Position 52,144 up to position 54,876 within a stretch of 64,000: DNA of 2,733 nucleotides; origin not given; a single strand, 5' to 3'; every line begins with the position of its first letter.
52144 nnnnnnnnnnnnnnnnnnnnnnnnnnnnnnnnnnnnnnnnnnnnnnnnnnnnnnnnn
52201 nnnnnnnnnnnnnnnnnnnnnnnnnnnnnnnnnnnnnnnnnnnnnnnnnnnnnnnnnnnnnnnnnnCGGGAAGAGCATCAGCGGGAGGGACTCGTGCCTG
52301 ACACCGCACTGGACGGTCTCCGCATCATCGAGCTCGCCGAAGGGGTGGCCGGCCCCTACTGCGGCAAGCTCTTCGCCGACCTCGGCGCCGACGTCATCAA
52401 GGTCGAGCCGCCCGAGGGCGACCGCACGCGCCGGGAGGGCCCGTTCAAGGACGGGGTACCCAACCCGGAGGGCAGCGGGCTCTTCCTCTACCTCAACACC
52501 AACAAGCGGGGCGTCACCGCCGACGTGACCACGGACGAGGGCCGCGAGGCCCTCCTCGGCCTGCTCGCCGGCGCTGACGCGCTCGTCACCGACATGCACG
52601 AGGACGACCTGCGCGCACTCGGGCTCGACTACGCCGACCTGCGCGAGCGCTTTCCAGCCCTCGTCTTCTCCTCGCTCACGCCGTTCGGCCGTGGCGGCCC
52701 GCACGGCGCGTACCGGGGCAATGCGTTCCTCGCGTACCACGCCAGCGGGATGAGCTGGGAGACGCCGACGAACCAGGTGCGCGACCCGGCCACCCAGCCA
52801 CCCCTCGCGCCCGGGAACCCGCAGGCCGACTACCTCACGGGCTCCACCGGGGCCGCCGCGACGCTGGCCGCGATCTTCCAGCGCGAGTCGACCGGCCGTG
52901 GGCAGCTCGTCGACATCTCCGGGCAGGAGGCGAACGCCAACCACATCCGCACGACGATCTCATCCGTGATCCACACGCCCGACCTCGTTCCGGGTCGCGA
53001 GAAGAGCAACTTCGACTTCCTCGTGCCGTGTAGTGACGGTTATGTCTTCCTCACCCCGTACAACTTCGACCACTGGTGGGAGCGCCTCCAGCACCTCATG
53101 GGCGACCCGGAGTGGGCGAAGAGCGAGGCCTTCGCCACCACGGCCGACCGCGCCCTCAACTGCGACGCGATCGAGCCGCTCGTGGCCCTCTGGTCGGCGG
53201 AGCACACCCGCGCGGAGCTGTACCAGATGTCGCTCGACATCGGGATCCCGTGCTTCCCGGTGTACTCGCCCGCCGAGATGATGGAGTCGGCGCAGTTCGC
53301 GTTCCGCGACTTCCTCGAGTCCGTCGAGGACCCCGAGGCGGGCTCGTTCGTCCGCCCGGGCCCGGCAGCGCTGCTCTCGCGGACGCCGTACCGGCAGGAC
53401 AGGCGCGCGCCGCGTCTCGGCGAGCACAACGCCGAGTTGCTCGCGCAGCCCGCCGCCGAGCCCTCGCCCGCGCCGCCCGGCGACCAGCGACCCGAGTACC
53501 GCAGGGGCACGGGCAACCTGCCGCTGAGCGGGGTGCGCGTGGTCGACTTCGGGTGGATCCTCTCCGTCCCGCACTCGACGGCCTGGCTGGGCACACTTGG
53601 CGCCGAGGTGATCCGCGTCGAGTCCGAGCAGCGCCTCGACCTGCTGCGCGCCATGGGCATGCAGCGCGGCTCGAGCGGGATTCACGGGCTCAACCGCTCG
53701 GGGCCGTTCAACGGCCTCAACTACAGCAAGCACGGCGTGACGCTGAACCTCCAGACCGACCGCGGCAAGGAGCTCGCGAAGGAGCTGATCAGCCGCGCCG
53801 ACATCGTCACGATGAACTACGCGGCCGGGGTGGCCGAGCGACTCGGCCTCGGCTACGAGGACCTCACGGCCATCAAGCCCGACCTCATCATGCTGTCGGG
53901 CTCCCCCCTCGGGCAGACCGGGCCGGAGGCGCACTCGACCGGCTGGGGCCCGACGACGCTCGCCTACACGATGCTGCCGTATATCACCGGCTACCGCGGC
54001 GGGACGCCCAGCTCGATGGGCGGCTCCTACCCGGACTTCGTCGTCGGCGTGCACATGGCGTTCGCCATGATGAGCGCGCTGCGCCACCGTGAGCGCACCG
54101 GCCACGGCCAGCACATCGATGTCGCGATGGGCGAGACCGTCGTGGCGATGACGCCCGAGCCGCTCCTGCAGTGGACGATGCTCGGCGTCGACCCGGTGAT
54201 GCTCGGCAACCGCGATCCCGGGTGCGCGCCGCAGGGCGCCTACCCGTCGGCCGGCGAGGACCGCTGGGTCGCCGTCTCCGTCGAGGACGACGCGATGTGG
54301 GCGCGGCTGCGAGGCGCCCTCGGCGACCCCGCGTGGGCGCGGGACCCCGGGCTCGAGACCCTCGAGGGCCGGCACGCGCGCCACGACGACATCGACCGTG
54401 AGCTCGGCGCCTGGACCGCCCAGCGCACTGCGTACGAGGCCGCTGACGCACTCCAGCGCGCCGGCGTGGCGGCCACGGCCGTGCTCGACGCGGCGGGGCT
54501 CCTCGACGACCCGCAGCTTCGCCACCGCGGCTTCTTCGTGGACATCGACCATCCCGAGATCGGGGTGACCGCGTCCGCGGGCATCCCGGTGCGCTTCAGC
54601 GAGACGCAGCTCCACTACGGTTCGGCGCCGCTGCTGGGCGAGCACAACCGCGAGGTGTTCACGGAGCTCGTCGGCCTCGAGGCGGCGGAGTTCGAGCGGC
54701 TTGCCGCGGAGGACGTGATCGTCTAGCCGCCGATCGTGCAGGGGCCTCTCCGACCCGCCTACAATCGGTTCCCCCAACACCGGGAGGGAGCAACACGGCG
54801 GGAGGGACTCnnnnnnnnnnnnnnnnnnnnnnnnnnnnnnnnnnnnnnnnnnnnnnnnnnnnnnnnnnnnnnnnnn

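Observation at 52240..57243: Tandem pair of 810-aa double-domain family-III CoA-transferases with duplicated promoter and RBS context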

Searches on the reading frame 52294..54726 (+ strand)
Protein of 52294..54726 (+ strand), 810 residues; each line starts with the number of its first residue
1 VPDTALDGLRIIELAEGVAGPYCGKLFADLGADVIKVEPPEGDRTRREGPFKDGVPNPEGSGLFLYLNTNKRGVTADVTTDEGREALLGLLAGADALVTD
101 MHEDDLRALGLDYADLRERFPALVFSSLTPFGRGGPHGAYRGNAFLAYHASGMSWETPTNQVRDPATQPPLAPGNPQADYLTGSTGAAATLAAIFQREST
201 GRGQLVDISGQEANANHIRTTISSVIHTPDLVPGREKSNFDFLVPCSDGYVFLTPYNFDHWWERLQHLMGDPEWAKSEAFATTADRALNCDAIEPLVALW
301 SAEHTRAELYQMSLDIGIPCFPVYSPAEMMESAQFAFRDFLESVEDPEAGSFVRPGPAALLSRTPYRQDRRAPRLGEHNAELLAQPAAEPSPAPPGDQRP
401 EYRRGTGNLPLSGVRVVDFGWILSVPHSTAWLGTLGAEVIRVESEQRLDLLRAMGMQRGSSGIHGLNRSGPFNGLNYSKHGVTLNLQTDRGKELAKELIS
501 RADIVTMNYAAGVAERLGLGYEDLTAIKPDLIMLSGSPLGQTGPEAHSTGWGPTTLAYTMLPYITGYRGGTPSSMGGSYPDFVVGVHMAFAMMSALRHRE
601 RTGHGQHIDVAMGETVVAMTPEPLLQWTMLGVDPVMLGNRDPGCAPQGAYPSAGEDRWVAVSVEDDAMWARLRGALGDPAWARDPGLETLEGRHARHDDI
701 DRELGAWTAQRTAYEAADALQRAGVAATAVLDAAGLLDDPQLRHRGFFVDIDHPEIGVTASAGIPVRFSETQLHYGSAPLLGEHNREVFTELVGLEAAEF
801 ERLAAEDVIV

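Call 7: search_protein_families(library=pfam, proteins=[window:52294-54726:+], max_evalue=0.01)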
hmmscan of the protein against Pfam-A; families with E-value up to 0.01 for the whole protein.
window:52294-54726:+ (810 aa): 1 family
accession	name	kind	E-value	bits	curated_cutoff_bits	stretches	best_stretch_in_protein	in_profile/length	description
PF02515.22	CoA_transf_3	-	8.3e-186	617.8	23.3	2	411-785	1-366/366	CoA-transferase family III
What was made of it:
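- On Family III (CaiB/BaiF) CoA-transferases, PF02515: Each protein has two full-length stretches (call 7).
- Checked: Each protein has two full-length PF02515 matches (E 1e-178 to 1e-186, call 7).
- Each protein has two PF02515 domains (call 7).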

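Call 8: search_protein_families(library=ncbifam, proteins=[window:52294-54726:+], max_evalue=0.01)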
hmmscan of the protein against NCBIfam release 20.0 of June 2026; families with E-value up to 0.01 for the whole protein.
window:52294-54726:+ (810 aa): 7 families
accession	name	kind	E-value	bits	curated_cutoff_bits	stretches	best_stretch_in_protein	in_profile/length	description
NF003809.0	PRK05398.1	subfamily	3.7e-110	368.3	442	4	409-619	3-207/416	formyl-CoA transferase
NF052585.1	SucGlutTfsCaiB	equivalog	4.7e-107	358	750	2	408-796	5-392/394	succinate--glutarate CoA-transferase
TIGR03253.1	oxalate_frc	equivalog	3.1e-106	355.6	504.2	4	410-619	3-206/416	formyl-CoA transferase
NF041294.1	Scnl_mescCoAtase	equivalog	3.8e-101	339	700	2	4-383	2-380/381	succinyl-CoA:mesaconate CoA-transferase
NF008511.0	PRK11430.1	equivalog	1.3e-67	228.6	522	2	410-751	9-341/381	CoA:oxalate CoA-transferase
NF002914.1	PRK03525.1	equivalog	1e-34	120.2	413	2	410-806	9-394/400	L-carnitine CoA-transferase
TIGR04253.1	mesacon_CoA_iso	equivalog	3.7e-33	115.1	725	2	411-809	3-400/403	2-methylfumaryl-CoA isomerase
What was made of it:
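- On Named NCBIfam equivalogs (formyl-CoA, succinate-glutarate, succinyl-CoA:mesaconate, oxalate and carnitine transferases; mesaconyl-CoA isomerase): The best scores are 368 bits (cut-off 442), 358 (750), 356 (504) and 339 (700) (call 8).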

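Call 13: search_solved_structures(query=window:52294-54726:+, max_evalue=1e-20)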
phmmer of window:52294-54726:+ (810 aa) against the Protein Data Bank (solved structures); distinct sequences matched with E-value up to 1e-20: 23.
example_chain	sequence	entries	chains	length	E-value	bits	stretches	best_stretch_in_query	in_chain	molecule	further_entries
9fn0_B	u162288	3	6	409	2.5e-72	247.6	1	410-810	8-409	Subunit of Benzylsuccinate CoA-transferase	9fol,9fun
4ed9_A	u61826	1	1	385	1.7e-55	191.9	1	465-792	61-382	CAIB/BAIF family protein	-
10uh_A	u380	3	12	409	1.7e-43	152.2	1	409-617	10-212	Formyl-coenzyme a transferase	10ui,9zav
9fn0_A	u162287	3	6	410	3.2e-43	151.3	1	10-255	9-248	Subunit of Benzylsuccinate CoA-transferase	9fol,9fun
5yit_A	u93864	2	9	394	9.2e-38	133.2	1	2-386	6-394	CoA transferase III | Uncharacterized protein Rv3272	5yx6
1pt5_A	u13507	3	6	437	1.5e-37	132.6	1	404-792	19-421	Hypothetical protein yfdW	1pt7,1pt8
5yiy_A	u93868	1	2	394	2.3e-37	131.9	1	2-386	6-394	CoA transferase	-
1pqy_A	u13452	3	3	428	3.2e-37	131.4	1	4-618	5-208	Hypothetical protein yfdW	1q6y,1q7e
2vjq_A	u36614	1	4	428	1.5e-36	129.2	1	410-619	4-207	FORMYL-COENZYME A TRANSFERASE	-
2vjo_A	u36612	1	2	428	1.5e-36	129.2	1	410-619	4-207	FORMYL-COENZYME A TRANSFERASE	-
1p5h_A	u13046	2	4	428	1.5e-36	129.2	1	410-619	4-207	Formyl-coenzyme A transferase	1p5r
2vjp_A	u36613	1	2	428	1.6e-36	129.1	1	410-619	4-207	FORMYL-COENZYME A TRANSFERASE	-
2vjk_A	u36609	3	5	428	2.1e-36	128.7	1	410-619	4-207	FORMYL-COENZYME A TRANSFERASE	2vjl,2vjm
2vjn_A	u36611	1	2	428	2.2e-36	128.7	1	410-620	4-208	FORMYL-COENZYME A TRANSFERASE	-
1t4c_A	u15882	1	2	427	2.3e-36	128.6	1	410-619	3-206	Formyl-CoA:oxalate CoA-transferase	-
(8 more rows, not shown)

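Call 17: find_homologous_proteins(query=window:52294-54726:+, max_evalue=1e-30)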
Query window:52294-54726:+ (810 aa): 3430 proteins with E <= 1e-30 among 8000 candidates; the best 120 are listed.
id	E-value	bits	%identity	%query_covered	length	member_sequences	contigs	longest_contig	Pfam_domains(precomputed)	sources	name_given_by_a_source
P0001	0.0e+0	1773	95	100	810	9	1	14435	PF02515.23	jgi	jgi:crotonobetainyl-CoA:carnitine CoA-transferase CaiB-like acyl-CoA transferase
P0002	0.0e+0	1594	85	100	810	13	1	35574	PF02515.23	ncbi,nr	ncbi:MAG: CoA transferase [Chloroflexi bacterium]|nr:CoA transferase [Chloroflexota bacterium]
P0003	0.0e+0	1569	83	100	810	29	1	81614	PF02515.23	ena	-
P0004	0.0e+0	1565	84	100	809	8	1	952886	PF02515.23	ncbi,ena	-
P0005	0.0e+0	1552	83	100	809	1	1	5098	PF02515.23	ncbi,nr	ncbi:MAG: CoA transferase [Chloroflexi bacterium]|nr:CoA transferase [Chloroflexota bacterium]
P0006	0.0e+0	1550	82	100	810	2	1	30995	PF02515.23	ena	-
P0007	0.0e+0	1547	81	100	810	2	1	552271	PF02515.23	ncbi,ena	-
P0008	0.0e+0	1541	81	100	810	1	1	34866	PF02515.23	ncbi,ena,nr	ncbi:MAG: CoA transferase [Chloroflexi bacterium]|nr:CoA transferase [Chloroflexota bacterium]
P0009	0.0e+0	1541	81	100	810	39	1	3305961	PF02515.23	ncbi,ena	-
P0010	0.0e+0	1540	81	100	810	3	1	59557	PF02515.23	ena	-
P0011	0.0e+0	1539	81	100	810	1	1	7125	PF02515.23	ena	-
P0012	0.0e+0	1538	81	100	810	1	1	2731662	PF02515.23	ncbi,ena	-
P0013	0.0e+0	1534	81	100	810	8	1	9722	PF02515.23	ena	-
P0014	0.0e+0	1534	82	100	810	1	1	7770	PF02515.23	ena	-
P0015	0.0e+0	1531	81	100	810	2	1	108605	PF02515.23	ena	-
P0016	0.0e+0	1528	80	100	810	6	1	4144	PF02515.23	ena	-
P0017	0.0e+0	1524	81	100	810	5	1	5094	PF02515.23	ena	-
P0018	0.0e+0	1398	84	89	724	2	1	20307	PF02515.23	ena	-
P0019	0.0e+0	1367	74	100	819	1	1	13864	PF02515.23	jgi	jgi:crotonobetainyl-CoA:carnitine CoA-transferase CaiB-like acyl-CoA transferase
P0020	0.0e+0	1172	63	100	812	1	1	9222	PF02515.23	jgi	jgi:crotonobetainyl-CoA:carnitine CoA-transferase CaiB-like acyl-CoA transferase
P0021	0.0e+0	1164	63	100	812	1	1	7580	PF02515.23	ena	-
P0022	0.0e+0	1147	62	100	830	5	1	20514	PF02515.23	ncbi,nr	ncbi:MAG: CoA transferase [Chloroflexi bacterium]|nr:CoA transferase [Chloroflexota bacterium]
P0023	2.9e-276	937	56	99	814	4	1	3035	PF02515.23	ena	-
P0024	2.7e-275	934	56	99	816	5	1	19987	PF02515.23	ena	-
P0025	2.5e-267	908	52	100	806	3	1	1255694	PF02515.23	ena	-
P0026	6.8e-263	893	51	99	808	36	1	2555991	PF02515.23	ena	-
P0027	5.1e-262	890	51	99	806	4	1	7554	PF02515.23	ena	-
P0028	5.7e-262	890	51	100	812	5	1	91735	PF02515.23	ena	-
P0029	2.9e-261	888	51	100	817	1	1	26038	PF02515.23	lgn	-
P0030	2.0e-259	881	50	100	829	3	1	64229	PF02515.23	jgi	-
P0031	3.9e-258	877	51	99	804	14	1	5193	PF02515.23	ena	-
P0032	1.4e-250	852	50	100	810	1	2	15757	PF02515.23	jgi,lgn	-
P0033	2.0e-250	852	51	100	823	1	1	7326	PF02515.23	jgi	jgi:crotonobetainyl-CoA:carnitine CoA-transferase CaiB-like acyl-CoA transferase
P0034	2.2e-250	851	50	100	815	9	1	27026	PF02515.23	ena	-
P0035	2.6e-247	841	49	100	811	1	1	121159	PF02515.23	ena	-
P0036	1.1e-246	839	49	100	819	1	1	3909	PF02515.23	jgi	jgi:crotonobetainyl-CoA:carnitine CoA-transferase CaiB-like acyl-CoA transferase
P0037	2.6e-243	828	50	100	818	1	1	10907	PF02515.23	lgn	-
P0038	3.0e-243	828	49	99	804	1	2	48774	PF02515.23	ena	-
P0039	2.3e-242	825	49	99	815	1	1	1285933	PF02515.23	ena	-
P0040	3.5e-242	824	50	100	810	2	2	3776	PF02515.23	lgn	-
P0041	4.5e-242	824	51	100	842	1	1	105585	PF02515.23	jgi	jgi:crotonobetainyl-CoA:carnitine CoA-transferase CaiB-like acyl-CoA transferase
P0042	7.3e-242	823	48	100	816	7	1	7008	PF02515.23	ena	-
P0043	1.2e-235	803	48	100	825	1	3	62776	PF02515.23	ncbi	ncbi:MAG: CaiB/BaiF CoA transferase family protein [Dehalococcoidia bacterium]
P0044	1.3e-235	803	48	100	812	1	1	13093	PF02515.23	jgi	jgi:crotonobetainyl-CoA:carnitine CoA-transferase CaiB-like acyl-CoA transferase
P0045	9.4e-235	800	49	96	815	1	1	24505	PF02515.23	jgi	jgi:crotonobetainyl-CoA:carnitine CoA-transferase CaiB-like acyl-CoA transferase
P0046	1.2e-233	796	48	100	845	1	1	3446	PF02515.23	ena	-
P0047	1.5e-233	796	47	100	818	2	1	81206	PF02515.23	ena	-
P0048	5.2e-233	794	48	99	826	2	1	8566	PF02515.23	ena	-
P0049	6.3e-233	794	48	100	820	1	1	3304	PF02515.23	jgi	-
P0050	1.7e-232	792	49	100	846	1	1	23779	PF02515.23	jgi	jgi:crotonobetainyl-CoA:carnitine CoA-transferase CaiB-like acyl-CoA transferase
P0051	1.0e-231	790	48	100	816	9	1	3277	PF02515.23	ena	-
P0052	2.1e-230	785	46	100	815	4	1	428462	PF02515.23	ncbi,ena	-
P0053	3.3e-229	781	46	100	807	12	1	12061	PF02515.23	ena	-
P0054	4.5e-228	778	47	99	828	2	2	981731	PF02515.23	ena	-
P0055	2.8e-226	772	45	99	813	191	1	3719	PF02515.23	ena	-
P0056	1.4e-225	769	46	98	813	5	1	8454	PF02515.23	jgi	-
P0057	2.7e-221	755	45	100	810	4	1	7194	PF02515.23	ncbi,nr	ncbi:MAG: CoA transferase [Chloroflexi bacterium]|nr:CoA transferase [Chloroflexota bacterium]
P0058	3.6e-221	755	46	100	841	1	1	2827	PF02515.23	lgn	-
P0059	8.8e-221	754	45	100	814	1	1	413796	PF02515.23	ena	-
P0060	2.8e-220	752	45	100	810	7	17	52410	PF02515.23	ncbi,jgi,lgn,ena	-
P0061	4.3e-219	748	45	100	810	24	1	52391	PF02515.23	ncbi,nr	ncbi:MAG: hypothetical protein CL694_10215 [Chloroflexi bacterium]|nr:hypothetical protein [Chlorofl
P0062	9.0e-219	747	46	99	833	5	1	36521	PF02515.23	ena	-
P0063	2.0e-216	739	43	100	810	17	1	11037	PF02515.23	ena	-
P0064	1.1e-214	733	44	100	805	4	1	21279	PF02515.23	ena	-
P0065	4.1e-214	732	44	100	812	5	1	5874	PF02515.23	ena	-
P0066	1.3e-212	727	43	100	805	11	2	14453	PF02515.23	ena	-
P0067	3.0e-212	725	44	100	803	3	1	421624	PF02515.23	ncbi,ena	-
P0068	2.0e-211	723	44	97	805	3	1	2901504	PF02515.23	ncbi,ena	-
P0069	9.1e-211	720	44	99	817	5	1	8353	PF02515.23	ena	-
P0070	8.0e-210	717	43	100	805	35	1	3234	PF02515.23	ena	-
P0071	9.2e-210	717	44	99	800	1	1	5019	PF02515.23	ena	-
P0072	2.0e-209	716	43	100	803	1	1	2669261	PF02515.23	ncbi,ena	-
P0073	2.2e-209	716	43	100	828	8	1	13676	PF02515.23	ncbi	-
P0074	5.8e-209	714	43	100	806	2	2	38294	PF02515.23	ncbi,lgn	-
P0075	7.0e-209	714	44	99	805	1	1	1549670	PF02515.23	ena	-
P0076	1.0e-208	714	43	100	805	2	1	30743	PF02515.23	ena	-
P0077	1.4e-208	713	44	99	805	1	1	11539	PF02515.23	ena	-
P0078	3.1e-208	712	44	99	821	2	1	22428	PF02515.23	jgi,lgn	-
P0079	4.1e-208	712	43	100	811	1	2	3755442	PF02515.23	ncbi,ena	-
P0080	5.0e-208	711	43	100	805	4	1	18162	PF02515.23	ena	-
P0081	1.1e-207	710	43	100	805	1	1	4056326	PF02515.23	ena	-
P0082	1.3e-207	710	44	100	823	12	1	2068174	PF02515.23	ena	-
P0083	2.4e-207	709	43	100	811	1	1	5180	PF02515.23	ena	-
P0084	2.6e-207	709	43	100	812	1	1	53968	PF02515.23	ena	-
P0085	3.3e-207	709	44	100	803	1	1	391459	PF02515.23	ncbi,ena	-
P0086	6.6e-207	708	43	100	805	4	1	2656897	PF02515.23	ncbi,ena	-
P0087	3.7e-206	705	43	100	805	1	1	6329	PF02515.23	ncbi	-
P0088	4.5e-206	705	43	100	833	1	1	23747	PF02515.23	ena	-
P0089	4.8e-206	705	42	100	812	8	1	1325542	PF02515.23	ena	-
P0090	7.2e-206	704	43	99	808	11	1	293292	PF02515.23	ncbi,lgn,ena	-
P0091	3.2e-205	702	43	100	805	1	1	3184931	PF02515.23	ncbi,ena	-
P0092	5.2e-205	701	42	100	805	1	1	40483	PF02515.23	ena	-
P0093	6.5e-204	698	44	100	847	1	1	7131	PF02515.23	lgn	-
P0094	7.6e-204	698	39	100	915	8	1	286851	PF02515.23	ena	-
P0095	3.0e-203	696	42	100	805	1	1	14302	PF02515.23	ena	-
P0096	3.9e-203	695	43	97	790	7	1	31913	PF02515.23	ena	-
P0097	6.3e-203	695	43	98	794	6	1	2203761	PF02515.23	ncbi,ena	-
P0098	1.9e-202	693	43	100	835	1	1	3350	PF02515.23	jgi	jgi:crotonobetainyl-CoA:carnitine CoA-transferase CaiB-like acyl-CoA transferase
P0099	4.0e-202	692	42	99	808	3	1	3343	PF02515.23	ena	-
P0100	4.2e-202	692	42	100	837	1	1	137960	PF02515.23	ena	-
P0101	4.8e-202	692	42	100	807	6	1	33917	PF02515.23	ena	-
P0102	1.1e-201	690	42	97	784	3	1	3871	PF02515.23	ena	-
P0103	2.4e-201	689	42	99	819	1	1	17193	PF02515.23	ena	-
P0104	2.4e-201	689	44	100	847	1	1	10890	PF02515.23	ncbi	-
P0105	3.3e-200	686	42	100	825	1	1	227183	PF02515.23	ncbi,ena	-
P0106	1.2e-199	684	43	97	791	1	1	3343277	PF02515.23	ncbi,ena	-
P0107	8.7e-199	681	42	99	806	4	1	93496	PF02515.23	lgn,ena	-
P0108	1.4e-198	680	42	97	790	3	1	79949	PF02515.23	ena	-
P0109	2.3e-198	679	43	97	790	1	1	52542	PF02515.23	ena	-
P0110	6.6e-198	678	42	97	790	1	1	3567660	PF02515.23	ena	-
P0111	8.0e-198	678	42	97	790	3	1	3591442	PF02515.23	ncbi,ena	-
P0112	2.6e-197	676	43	97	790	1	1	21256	PF02515.23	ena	-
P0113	5.1e-197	675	41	100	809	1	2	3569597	PF02515.23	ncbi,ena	-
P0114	6.4e-197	675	42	97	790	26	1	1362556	PF02515.23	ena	-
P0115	9.9e-197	674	43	97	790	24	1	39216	PF02515.23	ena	-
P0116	1.6e-196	673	43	97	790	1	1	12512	PF02515.23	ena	-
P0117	4.6e-196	672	42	96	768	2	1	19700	PF02515.23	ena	-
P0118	5.8e-196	671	43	97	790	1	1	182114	PF02515.23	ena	-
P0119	1.1e-195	671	42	97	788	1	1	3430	PF02515.23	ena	-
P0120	3.9e-195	669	40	97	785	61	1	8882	PF02515.23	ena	-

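Call 28: search_dna_similar(query=window:52294-54723:+, collection=plasmids, mode=protein, max_rows=40, max_evalue=1e-20)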
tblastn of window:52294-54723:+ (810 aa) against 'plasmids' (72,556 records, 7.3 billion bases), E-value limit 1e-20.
Records with a match: 1155; places in all: 2069; records where one place covers at least 80% of the query: 658.
Best place of each record, by identity: <60% 1155.
By first word of the organism name: Ralstonia 132; Sinorhizobium 105; Pseudosulfitobacter 82; Rhizobium 69; Rhodococcus 58; Paracoccus 42; Azospirillum 41; Burkholderia 32; Sphingobium 26; Paraburkholderia 24; and 157 more.
By predicted mobility (MOB-suite, as given by PLSDB): non-mobilizable 674; mobilizable 309; conjugative 172.
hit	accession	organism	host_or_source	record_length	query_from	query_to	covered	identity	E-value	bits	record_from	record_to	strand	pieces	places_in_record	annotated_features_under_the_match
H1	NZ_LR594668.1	Variovorax sp. SRS16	linuron-contaminated soil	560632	4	794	98%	34.7%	3e-96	337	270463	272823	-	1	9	CoA transferase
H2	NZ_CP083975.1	Rhodococcus rhodochrous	compost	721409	1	794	98%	34.5%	5e-93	327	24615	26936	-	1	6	CoA transferase | acyl-CoA dehydrogenase family protein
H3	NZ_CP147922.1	Rhodococcus qingshengii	sediment,mangrove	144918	5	794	92%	35.2%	1e-43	316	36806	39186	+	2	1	CoA transferase (x2)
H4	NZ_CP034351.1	Streptomyces sp. W1SF4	-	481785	6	792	93%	34.5%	9e-40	311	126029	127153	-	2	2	CoA transferase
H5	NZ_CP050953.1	Rhodococcus sp. DMU1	cell culture,activated sludge in our lab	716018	3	793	98%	32.7%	1e-87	312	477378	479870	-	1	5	CoA transferase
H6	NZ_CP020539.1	Sphingobium herbicidovorans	cell culture,soil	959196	5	792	95%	33.7%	6e-40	301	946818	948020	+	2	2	CaiB/BaiF CoA-transferase family protein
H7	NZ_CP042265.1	Qingshengfaniella alkalisoli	cell culture,saline soil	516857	1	794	92%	34.6%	3e-50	316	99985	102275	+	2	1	CoA transferase (x2)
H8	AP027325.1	Sphingobium sp. TomTYG46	-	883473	5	792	93%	33.9%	4e-40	305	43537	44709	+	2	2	CoA transferase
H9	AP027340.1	Sphingobium sp. TomTYG73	-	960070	5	792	93%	33.8%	2e-38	296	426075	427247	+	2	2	CoA transferase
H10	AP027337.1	Sphingobium sp. TomTYG72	-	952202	5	792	93%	33.8%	6e-39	297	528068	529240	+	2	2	CoA transferase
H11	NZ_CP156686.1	Burkholderia stagnalis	Bacterial cells,soils collected in ...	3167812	6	792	93%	33.7%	1e-43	313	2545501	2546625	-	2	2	none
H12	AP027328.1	Sphingobium sp. TomTYG64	-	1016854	5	792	93%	33.6%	2e-38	294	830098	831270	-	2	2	CoA transferase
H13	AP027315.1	Sphingobium sp. TomMM15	-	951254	5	792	93%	33.6%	9e-38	294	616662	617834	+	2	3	CoA transferase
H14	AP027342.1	Sphingobium sp. TomTYG74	-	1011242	5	792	93%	33.6%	1e-39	298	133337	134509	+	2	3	CoA transferase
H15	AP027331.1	Sphingobium sp. TomTYG65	-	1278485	5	792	94%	33.4%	4e-38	291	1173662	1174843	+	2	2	CoA transferase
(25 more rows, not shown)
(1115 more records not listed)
